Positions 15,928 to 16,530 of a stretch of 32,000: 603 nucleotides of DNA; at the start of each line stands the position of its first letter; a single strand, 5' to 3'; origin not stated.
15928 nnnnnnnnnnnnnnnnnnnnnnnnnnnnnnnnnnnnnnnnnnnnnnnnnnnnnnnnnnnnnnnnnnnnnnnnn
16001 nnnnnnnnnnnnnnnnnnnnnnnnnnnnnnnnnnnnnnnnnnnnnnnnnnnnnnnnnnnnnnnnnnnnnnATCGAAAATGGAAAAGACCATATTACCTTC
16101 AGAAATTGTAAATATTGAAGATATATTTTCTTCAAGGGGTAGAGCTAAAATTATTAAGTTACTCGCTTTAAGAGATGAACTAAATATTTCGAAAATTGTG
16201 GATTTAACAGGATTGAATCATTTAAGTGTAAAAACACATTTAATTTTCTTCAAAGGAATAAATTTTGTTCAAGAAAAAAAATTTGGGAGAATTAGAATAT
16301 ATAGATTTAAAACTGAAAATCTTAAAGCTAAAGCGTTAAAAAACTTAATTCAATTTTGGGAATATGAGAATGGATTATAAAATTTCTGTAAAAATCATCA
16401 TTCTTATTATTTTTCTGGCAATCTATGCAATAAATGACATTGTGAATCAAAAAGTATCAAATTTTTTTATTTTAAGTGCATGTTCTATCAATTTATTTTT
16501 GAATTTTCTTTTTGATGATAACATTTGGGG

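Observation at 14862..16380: Orc1/Cdc6-family ATPase and a wHTH gene wedged, with translational coupling, between the pilin and the prepilin peptidase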

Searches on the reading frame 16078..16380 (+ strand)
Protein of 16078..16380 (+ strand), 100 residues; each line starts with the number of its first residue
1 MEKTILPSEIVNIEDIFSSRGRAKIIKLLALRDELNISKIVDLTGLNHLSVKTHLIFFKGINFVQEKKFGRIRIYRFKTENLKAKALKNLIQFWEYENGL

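Call 3: search_protein_families(library=pfam, proteins=[window:16078-16380:+], max_evalue=0.1)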
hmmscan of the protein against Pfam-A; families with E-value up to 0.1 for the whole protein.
window:16078-16380:+ (100 aa): 2 families
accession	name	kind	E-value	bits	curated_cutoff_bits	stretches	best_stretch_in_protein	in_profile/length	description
PF01022.26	HTH_5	-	0.012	15.9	22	1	21-60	3-41/47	Bacterial regulatory protein, arsR family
PF10871.13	DUF2748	-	0.048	12.9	25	1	8-92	252-337/439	Protein of unknown function (DUF2748)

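Call 8: search_protein_families(library=ncbifam, proteins=[window:16078-16380:+], max_evalue=0.1)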
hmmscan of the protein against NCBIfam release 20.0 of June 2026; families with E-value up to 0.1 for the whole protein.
window:16078-16380:+ (100 aa): 2 families
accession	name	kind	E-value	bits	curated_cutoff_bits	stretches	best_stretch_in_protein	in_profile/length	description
NF033788.1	HTH_metalloreg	subfamily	1.1e-07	31.6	55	1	16-83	7-74/77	metalloregulator ArsR/SmtB family transcription factor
NF033789.1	repress_SdpR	subfamily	0.0011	18.8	100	1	18-82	6-69/79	autorepressor SdpR family transcription factor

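Call 31: find_homologous_proteins(query=window:16078-16380:+, max_evalue=0.001)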
Query window:16078-16380:+ (100 aa): 57 proteins with E <= 0.001 among 63 candidates.
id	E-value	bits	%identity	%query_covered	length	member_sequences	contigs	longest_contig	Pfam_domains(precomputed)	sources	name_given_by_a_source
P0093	7.2e-57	207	100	100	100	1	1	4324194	-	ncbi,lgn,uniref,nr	ncbi:hypothetical protein DSAG12_00688 [Promethearchaeum syntrophicum]|uniref:HTH arsR-type domain-c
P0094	1.7e-54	200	96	100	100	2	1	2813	-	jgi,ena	-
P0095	1.2e-52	194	94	100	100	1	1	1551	-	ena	-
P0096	2.2e-52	193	94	100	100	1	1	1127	-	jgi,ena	-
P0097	3.0e-52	193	94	100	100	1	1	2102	-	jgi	-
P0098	5.0e-51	189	93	100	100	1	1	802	-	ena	-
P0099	1.9e-50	187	90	100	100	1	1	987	-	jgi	jgi:predicted transcriptional regulator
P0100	2.3e-50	187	90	100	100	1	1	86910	-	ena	-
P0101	2.2e-48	180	88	100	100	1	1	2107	-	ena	-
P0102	2.9e-47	177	84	100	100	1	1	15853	-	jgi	-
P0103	1.6e-46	174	85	100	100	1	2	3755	-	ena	-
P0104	2.1e-46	174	85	100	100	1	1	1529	-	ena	-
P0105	3.1e-46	173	84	100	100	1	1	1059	-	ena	-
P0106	4.2e-46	173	84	100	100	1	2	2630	-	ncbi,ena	-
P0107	7.1e-46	172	84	100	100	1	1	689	-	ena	-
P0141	5.4e-22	96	54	92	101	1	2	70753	PF01047.29,PF13412.13,PF01022.27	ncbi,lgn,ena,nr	ncbi:MAG: winged helix-turn-helix transcriptional regulator [Candidatus Helarchaeota archaeon]|nr:wi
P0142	3.4e-21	93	51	95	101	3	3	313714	PF01047.29,PF13412.13,PF01022.27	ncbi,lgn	-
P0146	1.5e-18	85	54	85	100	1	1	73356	PF13412.13,PF01022.27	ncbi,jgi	ncbi:MAG: winged helix-turn-helix domain-containing protein [Candidatus Heimdallarchaeaceae archaeon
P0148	8.8e-18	82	55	82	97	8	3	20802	PF01047.29,PF01022.27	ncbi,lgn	ncbi:MAG: winged helix-turn-helix domain-containing protein [Candidatus Hodarchaeota archaeon]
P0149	3.2e-16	77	51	83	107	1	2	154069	-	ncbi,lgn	ncbi:MAG: winged helix-turn-helix domain-containing protein [Candidatus Asgardarchaeia archaeon]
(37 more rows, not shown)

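Call 38: predict_structure(alignment_id=A3)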
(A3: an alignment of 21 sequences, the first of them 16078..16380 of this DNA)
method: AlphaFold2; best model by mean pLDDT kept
length: 100 residues; sequences in the alignment: 21
mean_pLDDT: 89.5   pTM: 0.79
mean pLDDT of the five models: 89.5, 88.8, 88.6, 88.6, 88.0
residues with pLDDT >= 90: 81; 70-90: 6; 50-70: 5; < 50: 8
segments of 3 or more residues with pLDDT < 50: 1-6
pLDDT, mean of each block of 10 residues (from residue 1): 49 90 98 98 98 97 96 96 95 79
secondary structure, 60 per line:
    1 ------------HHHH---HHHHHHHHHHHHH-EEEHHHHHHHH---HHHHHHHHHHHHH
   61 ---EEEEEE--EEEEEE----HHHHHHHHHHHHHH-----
elements in order: H13-16 H20-32 E34-36 H37-44 H48-60 E64-69 E72-77 H82-95

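Call 43: find_encoding_contigs(protein=P0146, flank=8000, max_places=1)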
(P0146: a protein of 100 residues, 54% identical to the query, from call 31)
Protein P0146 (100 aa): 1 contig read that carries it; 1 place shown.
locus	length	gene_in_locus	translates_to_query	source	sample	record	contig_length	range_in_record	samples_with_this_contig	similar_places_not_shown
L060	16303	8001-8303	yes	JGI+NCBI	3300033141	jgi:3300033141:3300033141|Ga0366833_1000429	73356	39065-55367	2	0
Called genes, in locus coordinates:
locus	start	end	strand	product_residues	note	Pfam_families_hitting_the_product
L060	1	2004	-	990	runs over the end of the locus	-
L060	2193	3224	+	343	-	-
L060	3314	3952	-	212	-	-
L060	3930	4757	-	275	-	-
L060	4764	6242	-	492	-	PF00437:T2SSE, PF27713:UCP018868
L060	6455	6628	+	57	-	-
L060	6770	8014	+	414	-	PF05621:TniB (weak), PF13191:AAA_16, PF05729:NACHT, PF13401:AAA_22, PF22703:Cdc6_lid, PF09079:WHD_Cdc6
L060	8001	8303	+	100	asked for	PF01022:HTH_5, PF13412:HTH_24 (weak)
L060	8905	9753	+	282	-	PF01416:PseudoU_synth_1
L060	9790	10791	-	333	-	PF03215:Rad17, PF05496:RuvB_N (faint), PF13177:DNA_pol3_delta2, PF00004:AAA, PF25361:AAA_lid_RFC1 (weak), PF08542:Rep_fac_C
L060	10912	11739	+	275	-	PF01193:RNA_pol_L, PF01000:RNA_pol_A_bac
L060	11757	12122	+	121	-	PF17135:Ribosomal_L18, PF00828:Ribosomal_L27A (weak)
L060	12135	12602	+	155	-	PF00572:Ribosomal_L13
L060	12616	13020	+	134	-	PF00380:Ribosomal_S9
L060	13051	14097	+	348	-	PF01137:RTC, PF05189:RTC_insert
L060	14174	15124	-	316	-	PF00763:THF_DHG_CYH, PF02882:THF_DHG_CYH_C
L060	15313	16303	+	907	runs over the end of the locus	PF04997:RNA_pol_Rpb1_1, PF00623:RNA_pol_Rpb1_2, PF04983:RNA_pol_Rpb1_3, PF05000:RNA_pol_Rpb1_4, PF04998:RNA_pol_Rpb1_5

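Call 44: find_encoding_contigs(protein=P0149, flank=8000, max_places=1)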
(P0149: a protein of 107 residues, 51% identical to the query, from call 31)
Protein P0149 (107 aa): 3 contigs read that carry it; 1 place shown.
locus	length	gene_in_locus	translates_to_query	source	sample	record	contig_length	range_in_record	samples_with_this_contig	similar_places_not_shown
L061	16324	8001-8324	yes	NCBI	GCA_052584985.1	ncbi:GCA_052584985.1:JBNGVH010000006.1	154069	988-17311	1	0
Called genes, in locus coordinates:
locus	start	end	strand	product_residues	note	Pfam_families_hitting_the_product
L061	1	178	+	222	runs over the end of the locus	PF08423:Rad51 (weak)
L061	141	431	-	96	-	-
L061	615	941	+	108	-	-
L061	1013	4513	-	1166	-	PF03833:PolC_DP2_N, PF24844:PolC_DP2_central, PF24846:PolC_DP2_cat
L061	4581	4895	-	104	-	-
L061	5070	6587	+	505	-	PF12850:Metallophos_2 (faint), PF00149:Metallophos, PF04042:DNA_pol_E_B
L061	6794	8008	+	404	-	PF13191:AAA_16 (weak), PF13401:AAA_22, PF22606:Cdc6-ORC-like_ATPase_lid (faint), PF22703:Cdc6_lid, PF09079:WHD_Cdc6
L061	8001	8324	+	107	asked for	-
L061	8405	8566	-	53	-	PF04758:Ribosomal_S30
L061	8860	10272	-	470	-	PF02878:PGM_PMM_I, PF02879:PGM_PMM_II, PF02880:PGM_PMM_III, PF00408:PGM_PMM_IV (weak)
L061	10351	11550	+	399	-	PF01472:PUA, PF01189:Methyltr_RsmB-F, PF13847:Methyltransf_31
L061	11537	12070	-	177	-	PF17146:PIN_6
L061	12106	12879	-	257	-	PF09754:PAC2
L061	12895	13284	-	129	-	PF03259:Robl_LC7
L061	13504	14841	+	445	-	PF02881:SRP54_N, PF06414:Zeta_toxin (weak), PF13401:AAA_22 (weak), PF00448:SRP54, PF02978:SRP_SPB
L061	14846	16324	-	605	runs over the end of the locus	-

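Call 45: find_encoding_contigs(protein=P0142, flank=8000, max_places=1)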
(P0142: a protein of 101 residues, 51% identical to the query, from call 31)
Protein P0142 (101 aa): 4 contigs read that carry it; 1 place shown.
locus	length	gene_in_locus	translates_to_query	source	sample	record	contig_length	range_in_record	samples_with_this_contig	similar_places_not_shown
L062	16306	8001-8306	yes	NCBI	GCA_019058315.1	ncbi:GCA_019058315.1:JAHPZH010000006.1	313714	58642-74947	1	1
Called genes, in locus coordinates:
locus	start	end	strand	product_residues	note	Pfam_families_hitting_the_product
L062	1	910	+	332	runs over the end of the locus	PF17835:NOG1_N, PF02421:FeoB_N, PF01926:MMR_HSR1, PF04670:Gtr1_RagA (weak), PF06858:NOG1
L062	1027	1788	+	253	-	-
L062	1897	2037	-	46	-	-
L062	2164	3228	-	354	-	PF04055:Radical_SAM, PF13353:Fer4_12 (weak)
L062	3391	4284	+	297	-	PF13793:Pribosyltran_N, PF00156:Pribosyltran, PF14572:Pribosyl_synth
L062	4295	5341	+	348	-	PF01555:N6_N4_Mtase (weak), PF02926:THUMP (weak), PF01170:UPF0020, PF03602:Cons_hypoth95, PF13847:Methyltransf_31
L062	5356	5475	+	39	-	-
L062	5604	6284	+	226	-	PF12706:Lactamase_B_2 (weak)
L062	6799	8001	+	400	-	PF05621:TniB (weak), PF13401:AAA_22 (weak), PF22703:Cdc6_lid, PF09079:WHD_Cdc6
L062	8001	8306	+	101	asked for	PF01022:HTH_5 (weak), PF01047:MarR (faint), PF13412:HTH_24 (weak)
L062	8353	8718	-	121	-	PF03259:Robl_LC7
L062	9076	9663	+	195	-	PF01661:Macro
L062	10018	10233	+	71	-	PF00125:Histone, PF00808:CBFD_NFYB_HMF (weak)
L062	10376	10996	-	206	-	-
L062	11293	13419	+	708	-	PF13597:NRDD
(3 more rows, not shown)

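Call 47: fold_search(model_id=the predicted structure, library=pdb)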
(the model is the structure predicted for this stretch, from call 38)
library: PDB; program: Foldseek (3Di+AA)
matches with E <= 10: 1505; with E <= 0.001: 3
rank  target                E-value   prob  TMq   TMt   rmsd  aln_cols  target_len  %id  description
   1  2zkz_A                2.8e-04  1.00  0.65  0.74   1.9        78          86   22  Crystal structure of the transcriptional repressor PagR of Bacillus anthracis (released 2009-04-07)
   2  3f6o_A                4.0e-04  1.00  0.57  0.59   7.6        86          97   17  Crystal structure of ArsR family transcriptional regulator, RHA00566 (released 2008-11-25)
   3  4k2e_B                9.2e-04  1.00  0.70  0.76   1.7        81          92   18  HlyU from Vibrio cholerae N16961 (released 2014-04-30)
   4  4k2e_A                1.2e-03  1.00  0.71  0.75   1.7        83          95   18  HlyU from Vibrio cholerae N16961 (released 2014-04-30)
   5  3f72_B                1.2e-03  1.00  0.66  0.62   3.0        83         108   19  Crystal Structure of the Staphylococcus aureus pI258 CadC Metal Binding Site 2 Mutant (released 2009-04-07)
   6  8za5_A                1.2e-03  1.00  0.60  0.46   8.1       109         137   23  Crystal structure of HsmR (released 2025-10-29)
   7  2zkz_C                1.3e-03  1.00  0.64  0.73   1.9        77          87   22  Crystal structure of the transcriptional repressor PagR of Bacillus anthracis (released 2009-04-07)
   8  4rs8_B                1.3e-03  1.00  0.61  0.73   4.0        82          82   22  Apo structure of novel pNOB8 plasmid centromere binding protein (released 2015-09-16)
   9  5k5q_B                1.3e-03  1.00  0.60  0.64   6.3        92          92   20  Structure of AspA-DNA complex: novel centromere bindng protein-centromere complex (released 2016-06-01)
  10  4ooi_C                1.4e-03  1.00  0.68  0.72   1.9        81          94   18  Reduced HlyU from Vibrio cholerae N16961 (released 2014-12-31)
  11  6uvu_A                1.6e-03  1.00  0.66  0.60   1.7        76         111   14  Crystal structure of the AntR antimony-specific transcriptional repressor (released 2020-11-04)
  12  6uvu_B                1.7e-03  1.00  0.66  0.58   1.7        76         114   14  Crystal structure of the AntR antimony-specific transcriptional repressor (released 2020-11-04)
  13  4ooi_B                1.7e-03  1.00  0.62  0.64   1.8        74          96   16  Reduced HlyU from Vibrio cholerae N16961 (released 2014-12-31)
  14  1u2w_B                1.9e-03  1.00  0.66  0.62   3.0        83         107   19  Crystal Structure of the Staphylococcus aureus pI258 CadC (released 2005-07-12)
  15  3f6o_B                1.9e-03  1.00  0.58  0.63   7.3        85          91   18  Crystal structure of ArsR family transcriptional regulator, RHA00566 (released 2008-11-25)
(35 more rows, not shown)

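Call 50: search_protein_families(library=ncbifam, proteins=[L061:6794-8008:+, L060:6770-8014:+], max_evalue=1e-10)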
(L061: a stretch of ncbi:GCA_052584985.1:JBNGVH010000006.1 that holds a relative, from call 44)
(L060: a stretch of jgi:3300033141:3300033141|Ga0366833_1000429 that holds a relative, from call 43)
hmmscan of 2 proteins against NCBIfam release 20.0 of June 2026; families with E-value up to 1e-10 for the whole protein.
L061:6794-8008:+ (404 aa): 5 families
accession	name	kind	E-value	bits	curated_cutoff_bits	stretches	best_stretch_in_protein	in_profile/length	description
NF001623.0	PRK00411.1-1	equivalog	1.6e-105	353.2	311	1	3-397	4-402/411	ORC1-type DNA replication protein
TIGR02928.1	TIGR02928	subfamily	2.4e-91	306.3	181.3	1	17-379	1-363/366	orc1/cdc6 family replication initiation protein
NF001625.0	PRK00411.1-3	equivalog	2.7e-69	233.9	501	1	6-393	9-397/415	ORC1-type DNA replication protein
NF001624.0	PRK00411.1-2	subfamily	2.3e-54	184.7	354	1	16-382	12-361/374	ORC1-type DNA replication protein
NF001626.0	PRK00411.1-5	equivalog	3.7e-36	124.7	417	1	14-379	13-360/374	ORC1-type DNA replication protein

L060:6770-8014:+ (414 aa): 5 families
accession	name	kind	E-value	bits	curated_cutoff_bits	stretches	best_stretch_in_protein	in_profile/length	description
NF001623.0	PRK00411.1-1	equivalog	4e-100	335.5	311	1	5-399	4-408/411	ORC1-type DNA replication protein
TIGR02928.1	TIGR02928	subfamily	1.4e-88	297.2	181.3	1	18-377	1-365/366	orc1/cdc6 family replication initiation protein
NF001625.0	PRK00411.1-3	equivalog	1.5e-70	238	501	1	6-392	8-395/415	ORC1-type DNA replication protein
NF001624.0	PRK00411.1-2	subfamily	2.9e-51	174.5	354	1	16-378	11-361/374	ORC1-type DNA replication protein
NF001626.0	PRK00411.1-5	equivalog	1.5e-29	103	417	1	16-280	14-277/374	ORC1-type DNA replication protein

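Call 82: find_encoding_contigs(protein=P0148, flank=9000, max_places=2)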
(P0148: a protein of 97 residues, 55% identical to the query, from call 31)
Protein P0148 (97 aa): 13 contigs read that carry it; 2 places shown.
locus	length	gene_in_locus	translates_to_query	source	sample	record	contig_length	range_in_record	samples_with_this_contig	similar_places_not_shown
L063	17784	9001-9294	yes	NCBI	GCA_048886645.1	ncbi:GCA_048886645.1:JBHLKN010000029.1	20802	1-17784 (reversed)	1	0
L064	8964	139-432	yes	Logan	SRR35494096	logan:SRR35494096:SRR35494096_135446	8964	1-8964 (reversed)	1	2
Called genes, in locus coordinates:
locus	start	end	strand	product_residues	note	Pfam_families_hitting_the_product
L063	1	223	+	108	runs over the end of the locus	PF01096:Zn_ribbon_TFIIS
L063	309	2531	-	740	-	PF00009:GTP_EFTU, PF03144:GTP_EFTU_D2 (faint), PF14492:EFG_III, PF03764:EFG_IV, PF00679:EFG_C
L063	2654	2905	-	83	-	-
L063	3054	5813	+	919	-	PF14890:Intein_splicing, PF00009:GTP_EFTU, PF03144:GTP_EFTU_D2, PF22042:EF-G_D2, PF14492:EFG_III, PF03764:EFG_IV (weak), PF00679:EFG_C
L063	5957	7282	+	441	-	PF03952:Enolase_N, PF00113:Enolase_C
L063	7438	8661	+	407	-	PF05621:TniB (weak), PF13191:AAA_16 (weak), PF13401:AAA_22, PF22703:Cdc6_lid, PF09079:WHD_Cdc6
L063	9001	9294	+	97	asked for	PF01022:HTH_5, PF01047:MarR (faint)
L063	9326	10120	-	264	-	PF03205:MobB, PF04060:FeS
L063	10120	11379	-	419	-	PF03453:MoeA_N, PF00994:MoCF_biosynth, PF03454:MoeA_C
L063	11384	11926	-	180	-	PF00994:MoCF_biosynth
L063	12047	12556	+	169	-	PF01967:MoaC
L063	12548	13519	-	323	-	PF03215:Rad17 (faint), PF05496:RuvB_N (weak), PF07726:AAA_3 (faint), PF13401:AAA_22 (faint), PF00004:AAA, PF13177:DNA_pol3_delta2, PF08542:Rep_fac_C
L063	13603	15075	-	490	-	PF01139:RtcB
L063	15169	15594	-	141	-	PF01951:Archease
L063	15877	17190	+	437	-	PF00009:GTP_EFTU, PF03144:GTP_EFTU_D2, PF03143:GTP_EFTU_D3, PF22594:GTP-eEF1A_C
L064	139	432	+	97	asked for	PF01022:HTH_5, PF01047:MarR (faint)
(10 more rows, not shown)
